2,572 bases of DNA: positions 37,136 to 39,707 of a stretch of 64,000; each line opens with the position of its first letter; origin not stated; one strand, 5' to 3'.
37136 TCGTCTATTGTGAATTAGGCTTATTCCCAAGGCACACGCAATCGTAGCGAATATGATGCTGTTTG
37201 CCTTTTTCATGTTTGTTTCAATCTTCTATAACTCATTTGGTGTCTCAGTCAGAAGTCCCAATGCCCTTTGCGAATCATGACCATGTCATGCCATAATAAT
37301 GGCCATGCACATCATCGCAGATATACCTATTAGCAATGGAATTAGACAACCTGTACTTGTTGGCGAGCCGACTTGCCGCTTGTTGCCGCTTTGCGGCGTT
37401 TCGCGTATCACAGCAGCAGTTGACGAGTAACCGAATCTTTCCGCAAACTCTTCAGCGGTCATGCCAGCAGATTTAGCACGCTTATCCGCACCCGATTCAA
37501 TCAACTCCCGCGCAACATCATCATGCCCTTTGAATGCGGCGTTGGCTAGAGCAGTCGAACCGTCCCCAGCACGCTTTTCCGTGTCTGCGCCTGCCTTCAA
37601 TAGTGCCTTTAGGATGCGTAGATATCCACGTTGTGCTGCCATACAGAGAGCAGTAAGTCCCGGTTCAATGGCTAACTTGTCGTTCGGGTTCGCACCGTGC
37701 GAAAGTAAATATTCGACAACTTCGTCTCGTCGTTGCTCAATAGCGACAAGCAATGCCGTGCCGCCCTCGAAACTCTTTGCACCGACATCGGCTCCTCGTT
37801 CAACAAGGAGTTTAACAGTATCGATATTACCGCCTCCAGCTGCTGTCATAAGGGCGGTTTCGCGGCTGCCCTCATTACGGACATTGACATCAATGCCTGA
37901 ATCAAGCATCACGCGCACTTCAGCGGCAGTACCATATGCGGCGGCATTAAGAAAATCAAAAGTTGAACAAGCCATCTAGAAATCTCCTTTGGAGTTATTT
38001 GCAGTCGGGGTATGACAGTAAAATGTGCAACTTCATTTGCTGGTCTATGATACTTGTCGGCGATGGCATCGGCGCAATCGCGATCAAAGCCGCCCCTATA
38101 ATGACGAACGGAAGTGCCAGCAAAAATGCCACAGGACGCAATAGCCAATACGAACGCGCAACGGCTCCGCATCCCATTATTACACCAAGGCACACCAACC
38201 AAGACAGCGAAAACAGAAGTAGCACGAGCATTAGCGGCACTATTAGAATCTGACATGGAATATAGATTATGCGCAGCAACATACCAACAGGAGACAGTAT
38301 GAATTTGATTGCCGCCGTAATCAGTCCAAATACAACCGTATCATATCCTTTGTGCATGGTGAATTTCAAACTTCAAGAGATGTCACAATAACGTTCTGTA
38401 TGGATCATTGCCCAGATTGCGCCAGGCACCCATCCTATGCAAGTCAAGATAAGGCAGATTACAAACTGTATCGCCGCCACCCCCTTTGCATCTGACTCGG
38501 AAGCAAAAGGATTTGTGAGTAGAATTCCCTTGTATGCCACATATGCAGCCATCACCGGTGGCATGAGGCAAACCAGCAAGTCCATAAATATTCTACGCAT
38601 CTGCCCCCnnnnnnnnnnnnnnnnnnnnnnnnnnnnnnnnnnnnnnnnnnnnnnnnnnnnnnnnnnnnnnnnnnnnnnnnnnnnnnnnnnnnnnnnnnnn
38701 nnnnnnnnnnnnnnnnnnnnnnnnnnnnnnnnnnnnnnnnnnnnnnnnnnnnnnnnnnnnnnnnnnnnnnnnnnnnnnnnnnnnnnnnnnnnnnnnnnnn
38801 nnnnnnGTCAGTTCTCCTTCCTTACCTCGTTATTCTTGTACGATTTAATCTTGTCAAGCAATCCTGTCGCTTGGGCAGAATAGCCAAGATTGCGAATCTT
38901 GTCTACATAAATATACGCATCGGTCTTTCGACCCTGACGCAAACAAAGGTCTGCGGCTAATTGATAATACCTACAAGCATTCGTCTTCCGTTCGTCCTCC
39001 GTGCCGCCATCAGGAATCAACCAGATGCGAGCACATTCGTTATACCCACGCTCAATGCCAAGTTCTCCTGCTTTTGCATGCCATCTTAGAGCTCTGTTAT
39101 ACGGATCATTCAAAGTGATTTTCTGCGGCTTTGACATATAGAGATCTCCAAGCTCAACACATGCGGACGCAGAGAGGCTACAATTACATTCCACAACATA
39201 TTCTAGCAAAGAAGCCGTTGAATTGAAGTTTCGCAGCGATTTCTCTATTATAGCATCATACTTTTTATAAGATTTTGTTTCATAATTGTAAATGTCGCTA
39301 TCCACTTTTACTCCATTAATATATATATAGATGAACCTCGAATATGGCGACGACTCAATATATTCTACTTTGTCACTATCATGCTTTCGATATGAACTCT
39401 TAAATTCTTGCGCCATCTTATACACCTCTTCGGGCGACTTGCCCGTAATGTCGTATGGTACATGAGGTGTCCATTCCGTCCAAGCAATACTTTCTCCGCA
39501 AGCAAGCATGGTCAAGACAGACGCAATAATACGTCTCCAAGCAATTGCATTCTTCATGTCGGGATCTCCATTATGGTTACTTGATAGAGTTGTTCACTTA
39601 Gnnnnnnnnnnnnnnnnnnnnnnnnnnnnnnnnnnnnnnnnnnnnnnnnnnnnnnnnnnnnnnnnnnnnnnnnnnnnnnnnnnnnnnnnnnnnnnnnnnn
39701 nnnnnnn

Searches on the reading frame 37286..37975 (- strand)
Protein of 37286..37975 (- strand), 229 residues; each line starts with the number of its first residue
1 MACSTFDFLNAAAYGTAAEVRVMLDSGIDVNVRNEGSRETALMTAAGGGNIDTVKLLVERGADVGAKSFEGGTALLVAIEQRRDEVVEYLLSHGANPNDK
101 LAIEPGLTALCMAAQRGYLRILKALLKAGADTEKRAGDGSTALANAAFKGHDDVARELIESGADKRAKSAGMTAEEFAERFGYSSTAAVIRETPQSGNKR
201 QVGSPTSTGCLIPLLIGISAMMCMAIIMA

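Call 84: search_protein_families(library=pfam, proteins=[window:37286-37975:-], max_evalue=0.01)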
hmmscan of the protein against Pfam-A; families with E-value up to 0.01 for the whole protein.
window:37286-37975:- (229 aa): 6 families
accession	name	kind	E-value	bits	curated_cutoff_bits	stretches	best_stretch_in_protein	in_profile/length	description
PF12796.13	Ank_2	-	1.3e-30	106.2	27.3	2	10-100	3-89/90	Ankyrin repeats (3 copies)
PF00023.36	Ank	-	5.3e-29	99.1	21.1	4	39-67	3-31/33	Ankyrin repeat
PF13637.12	Ank_4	-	6.1e-24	84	22.7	4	75-126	1-50/50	Ankyrin repeats (many copies)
PF13606.12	Ank_3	-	1.9e-20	70.9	22.3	2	71-98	2-29/30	Ankyrin repeat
PF13857.12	Ank_5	-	3.5e-20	72.3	27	1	24-75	2-53/56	Ankyrin repeats (many copies)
PF24521.3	Ank_KRIT1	-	3.6e-06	27.2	80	0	12-93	26-107/149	KRIT1 ankyrin-repeats domain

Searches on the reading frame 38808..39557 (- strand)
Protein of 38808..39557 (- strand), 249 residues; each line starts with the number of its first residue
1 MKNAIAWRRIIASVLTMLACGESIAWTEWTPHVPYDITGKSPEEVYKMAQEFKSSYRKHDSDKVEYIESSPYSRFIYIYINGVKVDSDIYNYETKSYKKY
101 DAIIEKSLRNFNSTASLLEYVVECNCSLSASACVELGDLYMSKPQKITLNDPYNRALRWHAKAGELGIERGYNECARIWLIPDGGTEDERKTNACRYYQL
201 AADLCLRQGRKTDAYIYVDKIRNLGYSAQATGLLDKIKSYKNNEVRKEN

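Call 84: search_protein_families(library=pfam, proteins=[window:38808-39557:-], max_evalue=0.01)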
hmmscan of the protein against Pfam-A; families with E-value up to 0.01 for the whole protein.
window:38808-39557:- (249 aa): 1 family
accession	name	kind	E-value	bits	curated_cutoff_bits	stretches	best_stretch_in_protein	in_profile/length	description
PF08238.18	Sel1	-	0.0038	18.2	30.7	0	130-167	1-35/36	Sel1 repeat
